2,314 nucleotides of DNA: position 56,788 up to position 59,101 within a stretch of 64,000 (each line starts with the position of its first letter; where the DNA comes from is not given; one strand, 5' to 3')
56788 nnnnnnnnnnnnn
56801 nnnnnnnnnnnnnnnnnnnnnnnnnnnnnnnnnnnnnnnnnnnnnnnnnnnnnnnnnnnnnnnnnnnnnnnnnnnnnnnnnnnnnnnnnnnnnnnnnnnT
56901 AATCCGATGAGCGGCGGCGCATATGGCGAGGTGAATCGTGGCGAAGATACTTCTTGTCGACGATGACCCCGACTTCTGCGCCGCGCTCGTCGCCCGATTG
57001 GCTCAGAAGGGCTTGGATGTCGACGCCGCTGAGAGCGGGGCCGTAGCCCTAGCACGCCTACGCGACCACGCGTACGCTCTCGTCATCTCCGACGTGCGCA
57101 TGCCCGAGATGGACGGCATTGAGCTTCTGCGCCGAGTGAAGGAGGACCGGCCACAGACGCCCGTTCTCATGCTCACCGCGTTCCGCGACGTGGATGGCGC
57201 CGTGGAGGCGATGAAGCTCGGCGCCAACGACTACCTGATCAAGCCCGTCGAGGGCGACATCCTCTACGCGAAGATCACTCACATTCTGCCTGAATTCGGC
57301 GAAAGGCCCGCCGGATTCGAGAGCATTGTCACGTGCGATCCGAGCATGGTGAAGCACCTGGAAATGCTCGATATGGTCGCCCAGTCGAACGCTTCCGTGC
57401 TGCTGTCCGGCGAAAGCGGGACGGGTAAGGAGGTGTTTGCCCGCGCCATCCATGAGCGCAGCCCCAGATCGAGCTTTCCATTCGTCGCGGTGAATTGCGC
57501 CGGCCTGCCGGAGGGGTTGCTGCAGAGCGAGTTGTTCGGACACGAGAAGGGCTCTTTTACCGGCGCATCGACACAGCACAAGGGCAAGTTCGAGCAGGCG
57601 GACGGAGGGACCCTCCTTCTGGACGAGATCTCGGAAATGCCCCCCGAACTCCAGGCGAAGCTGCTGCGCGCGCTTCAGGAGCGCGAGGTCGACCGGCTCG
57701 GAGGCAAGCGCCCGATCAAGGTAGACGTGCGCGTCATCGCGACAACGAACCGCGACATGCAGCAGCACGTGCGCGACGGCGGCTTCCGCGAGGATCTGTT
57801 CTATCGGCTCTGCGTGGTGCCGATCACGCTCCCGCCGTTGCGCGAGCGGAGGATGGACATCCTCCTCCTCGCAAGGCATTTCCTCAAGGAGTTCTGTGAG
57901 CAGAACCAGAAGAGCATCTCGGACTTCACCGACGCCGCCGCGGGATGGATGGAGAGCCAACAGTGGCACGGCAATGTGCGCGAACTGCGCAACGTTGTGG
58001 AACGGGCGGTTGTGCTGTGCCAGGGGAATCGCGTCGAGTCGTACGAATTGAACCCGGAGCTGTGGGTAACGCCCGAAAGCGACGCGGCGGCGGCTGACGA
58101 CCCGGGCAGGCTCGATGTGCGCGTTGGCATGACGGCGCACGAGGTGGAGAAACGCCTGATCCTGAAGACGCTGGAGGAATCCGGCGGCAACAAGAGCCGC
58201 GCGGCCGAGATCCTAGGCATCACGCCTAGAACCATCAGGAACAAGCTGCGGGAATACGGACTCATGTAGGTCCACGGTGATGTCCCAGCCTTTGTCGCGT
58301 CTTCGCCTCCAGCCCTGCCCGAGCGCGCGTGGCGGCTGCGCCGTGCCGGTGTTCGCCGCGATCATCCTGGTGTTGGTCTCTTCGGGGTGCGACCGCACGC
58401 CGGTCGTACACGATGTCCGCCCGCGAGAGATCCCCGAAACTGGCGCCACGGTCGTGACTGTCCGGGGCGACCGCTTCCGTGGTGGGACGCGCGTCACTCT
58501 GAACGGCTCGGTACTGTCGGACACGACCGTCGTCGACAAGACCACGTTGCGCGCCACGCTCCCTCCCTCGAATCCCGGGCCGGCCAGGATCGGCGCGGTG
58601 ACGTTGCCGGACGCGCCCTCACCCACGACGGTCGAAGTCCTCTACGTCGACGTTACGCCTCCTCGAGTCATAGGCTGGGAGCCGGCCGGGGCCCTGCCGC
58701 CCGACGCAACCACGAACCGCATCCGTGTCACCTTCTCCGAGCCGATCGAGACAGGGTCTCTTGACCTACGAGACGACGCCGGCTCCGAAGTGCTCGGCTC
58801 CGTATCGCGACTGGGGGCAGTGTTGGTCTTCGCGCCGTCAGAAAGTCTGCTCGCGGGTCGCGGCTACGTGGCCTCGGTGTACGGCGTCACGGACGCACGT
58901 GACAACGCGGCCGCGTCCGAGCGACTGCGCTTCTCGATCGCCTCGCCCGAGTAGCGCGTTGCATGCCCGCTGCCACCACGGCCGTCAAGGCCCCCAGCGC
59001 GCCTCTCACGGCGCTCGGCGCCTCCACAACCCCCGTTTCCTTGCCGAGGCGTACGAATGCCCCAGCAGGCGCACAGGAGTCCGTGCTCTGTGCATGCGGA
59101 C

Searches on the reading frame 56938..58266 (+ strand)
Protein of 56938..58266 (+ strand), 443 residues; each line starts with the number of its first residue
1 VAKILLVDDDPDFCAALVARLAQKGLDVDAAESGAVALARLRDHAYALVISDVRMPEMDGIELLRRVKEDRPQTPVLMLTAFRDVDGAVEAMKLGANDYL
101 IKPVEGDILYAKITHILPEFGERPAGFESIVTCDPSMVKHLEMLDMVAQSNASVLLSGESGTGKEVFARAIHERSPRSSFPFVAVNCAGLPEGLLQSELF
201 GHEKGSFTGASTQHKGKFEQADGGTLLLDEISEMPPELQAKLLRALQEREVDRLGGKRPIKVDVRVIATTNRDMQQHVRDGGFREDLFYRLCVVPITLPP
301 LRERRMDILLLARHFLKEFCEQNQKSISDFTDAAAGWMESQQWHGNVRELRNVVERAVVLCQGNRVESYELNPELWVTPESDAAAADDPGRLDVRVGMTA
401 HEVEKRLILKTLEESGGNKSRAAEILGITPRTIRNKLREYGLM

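Call 6: search_protein_families(library=pfam, proteins=[window:56938-58266:+], max_evalue=0.01)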
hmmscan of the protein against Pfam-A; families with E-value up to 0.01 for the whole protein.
window:56938-58266:+ (443 aa): 15 families
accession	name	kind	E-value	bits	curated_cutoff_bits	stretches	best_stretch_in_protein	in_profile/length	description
PF00158.32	Sigma54_activat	-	6.5e-71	237.9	20.2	1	131-296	2-167/168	Sigma-54 interaction domain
PF00072.30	Response_reg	-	3.4e-30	104.9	30.2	1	4-113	1-110/111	Response regulator receiver domain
PF25601.1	AAA_lid_14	-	1.1e-24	86.4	27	1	302-384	1-83/87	AAA+ ATPase lid domain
PF14532.12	Sigma54_activ_2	-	3.1e-21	76.5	25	1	142-301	12-138/138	Sigma-54 interaction domain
PF02954.25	HTH_8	-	1.6e-16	60.2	22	1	402-440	4-42/42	Bacterial regulatory protein, Fis family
PF07728.20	AAA_5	-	7.4e-10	39.4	22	1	154-274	2-125/139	AAA domain (dynein-related subfamily)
PF00004.35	AAA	-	5.4e-06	27.3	21.2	1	154-274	1-111/131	ATPase family associated with various cellular activities (AAA)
PF07726.17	AAA_3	-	1.1e-05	25.7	27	1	154-272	2-112/131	ATPase family associated with various cellular activities (AAA)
PF13191.12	AAA_16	-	0.00035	21.6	32.6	1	141-250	13-124/167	AAA ATPase domain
PF01078.27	Mg_chelatase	-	0.00044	20.1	20.3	0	209-252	93-136/207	Magnesium chelatase, subunit ChlI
PF00493.29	MCM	-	0.0005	19.7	23.3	1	148-251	54-150/224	MCM P-loop domain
PF13384.12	HTH_23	-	0.003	17.8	24.6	1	402-435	4-36/50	Homeodomain-like domain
PF12775.13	AAA_7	-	0.003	17.6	25.8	1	134-187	16-69/181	P-loop containing dynein motor region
PF07724.20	AAA_2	-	0.0052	17.3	27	1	151-278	3-131/166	AAA domain (Cdc48 subfamily)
PF06490.17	FleQ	-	0.0057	17.4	22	0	3-85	1-81/108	Flagellar regulatory protein FleQ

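Call 83: search_protein_families(library=ncbifam, proteins=[window:56938-58266:+], max_evalue=1e-10)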
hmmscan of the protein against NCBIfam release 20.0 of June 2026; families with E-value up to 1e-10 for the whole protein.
window:56938-58266:+ (443 aa): 74 families (the best 25 are shown)
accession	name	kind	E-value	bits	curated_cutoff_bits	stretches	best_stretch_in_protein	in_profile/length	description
NF008469.0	PRK11361.1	equivalog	7.1e-142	473.3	714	1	2-442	5-456/461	acetoacetate metabolism transcriptional regulator AtoC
NF050807.1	TransRegFlbDCaul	equivalog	1.1e-127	426.6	750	1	23-440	22-438/454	sigma-54-dependent transcriptional regulator FlbD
NF007689.0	PRK10365.1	equivalog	3.7e-126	421.4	760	1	3-437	7-439/441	sigma-54-dependent response regulator transcription factor ZraR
TIGR01818.1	ntrC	equivalog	4e-122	408.3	558.6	1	4-439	1-462/463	nitrogen regulation protein NR(I)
TIGR02915.1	PEP_resp_reg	equivalog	1.2e-117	393.5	502.6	1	4-442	1-444/445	PEP-CTERM-box response regulator transcription factor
TIGR01817.1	nifA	equivalog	3.1e-112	376.1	528.85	1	128-441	196-528/534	nif-specific transcriptional activator NifA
NF011695.0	PRK15115.1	equivalog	4.7e-112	375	763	1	2-363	7-370/445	two-component system response regulator GlrR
NF041946.1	LuxO_transreg_Vib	equivalog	1.2e-107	360.6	800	1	15-440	10-460/463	quorum-sensing sigma-54 dependent transcriptional regulator LuxO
NF041552.1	TF_PrdR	equivalog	6.2e-107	358.3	795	1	126-441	265-577/577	sigma-54 dependent transcriptional regulator PrdR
NF008176.1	PRK10923.1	equivalog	8.8e-102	341.1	620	1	3-442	5-468/469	nitrogen regulation protein NR(I)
NF049963.1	RespRegFlgRCampy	domain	6.7e-99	331.6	750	1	4-441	3-428/429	fla regulon two-component system response regulator FlgR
NF051870.1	NAssimRespRegNtrX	equivalog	1.3e-96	324.2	600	1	1-441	1-451/452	nitrogen assimilation response regulator NtrX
NF038308.1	RNA_repair_RtcR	equivalog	1.2e-95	321.4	650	1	128-441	180-517/530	RNA repair transcriptional activator RtcR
NF003451.0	PRK05022.1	equivalog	1.5e-94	317.6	476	1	130-429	192-497/512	nitric oxide reductase transcriptional regulator NorR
NF011958.0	PRK15429.1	equivalog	2.3e-85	287.6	830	1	125-442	376-686/692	formate hydrogenlyase transcriptional activator FlhA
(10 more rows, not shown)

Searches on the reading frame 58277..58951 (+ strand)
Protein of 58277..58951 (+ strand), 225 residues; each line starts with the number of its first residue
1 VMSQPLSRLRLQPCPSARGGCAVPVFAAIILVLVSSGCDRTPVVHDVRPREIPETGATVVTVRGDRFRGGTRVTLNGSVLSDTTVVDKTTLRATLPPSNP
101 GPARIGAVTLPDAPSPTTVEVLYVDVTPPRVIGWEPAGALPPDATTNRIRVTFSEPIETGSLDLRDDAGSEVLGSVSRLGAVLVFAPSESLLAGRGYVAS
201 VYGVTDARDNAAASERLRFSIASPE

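Call 6: search_protein_families(library=pfam, proteins=[window:58277-58951:+], max_evalue=0.01)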
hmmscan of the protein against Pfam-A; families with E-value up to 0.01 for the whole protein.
window:58277-58951:+ (225 aa): 2 families
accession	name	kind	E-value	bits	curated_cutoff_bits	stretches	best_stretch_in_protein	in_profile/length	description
PF13205.12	Big_5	-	1.1e-08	36.2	23.6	1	125-220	1-104/105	Bacterial Ig-like domain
PF01833.30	TIG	-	9.2e-07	29.2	20.9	1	42-105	1-66/84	IPT/TIG domain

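Call 81: search_protein_families(library=padloc, proteins=[window:58277-58951:+], max_evalue=0.01)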
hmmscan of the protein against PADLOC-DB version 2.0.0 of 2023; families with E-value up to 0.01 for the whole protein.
window:58277-58951:+ (225 aa): 0 families

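Call 83: search_protein_families(library=ncbifam, proteins=[window:58277-58951:+], max_evalue=1e-10)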
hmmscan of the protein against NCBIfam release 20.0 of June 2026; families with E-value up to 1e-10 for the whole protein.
window:58277-58951:+ (225 aa): 0 families
